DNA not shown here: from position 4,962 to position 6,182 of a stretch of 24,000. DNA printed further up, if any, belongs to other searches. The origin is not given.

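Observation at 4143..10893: Candidate undescribed signalling-effector module: one Cache/PAS hybrid kinase, two paralogous receivers with cAMP and AlbA_2 (Schlafen-like) outputs, and three small membrane proteins at the operon tail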

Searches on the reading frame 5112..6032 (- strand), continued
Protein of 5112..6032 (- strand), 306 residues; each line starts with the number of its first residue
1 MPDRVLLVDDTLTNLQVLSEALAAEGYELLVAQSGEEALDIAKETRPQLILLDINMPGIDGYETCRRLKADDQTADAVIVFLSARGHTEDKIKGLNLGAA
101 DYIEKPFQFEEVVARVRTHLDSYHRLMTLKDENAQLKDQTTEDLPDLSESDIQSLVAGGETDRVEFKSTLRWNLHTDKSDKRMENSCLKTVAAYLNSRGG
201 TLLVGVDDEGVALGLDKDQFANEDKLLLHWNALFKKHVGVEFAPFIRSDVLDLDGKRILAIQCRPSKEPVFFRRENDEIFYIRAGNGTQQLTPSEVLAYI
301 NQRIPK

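Call 100: find_encoding_contigs(protein=P0072, flank=8000, max_places=1)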
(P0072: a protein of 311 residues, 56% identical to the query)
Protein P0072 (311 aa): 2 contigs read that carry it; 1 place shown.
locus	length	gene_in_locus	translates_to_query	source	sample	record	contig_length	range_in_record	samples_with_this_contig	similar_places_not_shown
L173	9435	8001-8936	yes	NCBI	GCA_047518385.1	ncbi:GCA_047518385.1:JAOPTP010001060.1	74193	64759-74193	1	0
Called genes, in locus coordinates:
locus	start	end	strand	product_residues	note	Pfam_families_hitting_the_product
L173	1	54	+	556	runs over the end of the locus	PF00682:HMGL-like, PF22615:IPMS_D2, PF08502:LeuA_dimer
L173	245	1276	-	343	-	PF03016:Exostosin_GT47, PF24785:RXYLT1_C (weak)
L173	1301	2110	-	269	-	PF00535:Glycos_transf_2, PF10111:Glyco_tranf_2_2, PF13641:Glyco_tranf_2_3 (weak), PF02709:Glyco_transf_7C, PF05679:CHGN (weak)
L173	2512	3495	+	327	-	PF20597:pAdhesive_15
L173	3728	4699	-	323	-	PF01797:Y1_Tnp (weak)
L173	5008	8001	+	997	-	PF02743:dCache_1, PF22673:MCP-like_PDC_1, PF00672:HAMP (weak), PF00989:PAS (weak), PF13426:PAS_9, PF00512:HisKA, PF02518:HATPase_c, PF00072:Response_reg, +3 more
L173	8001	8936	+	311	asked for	PF00072:Response_reg, PF04326:SLFN_AlbA_2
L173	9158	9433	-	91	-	?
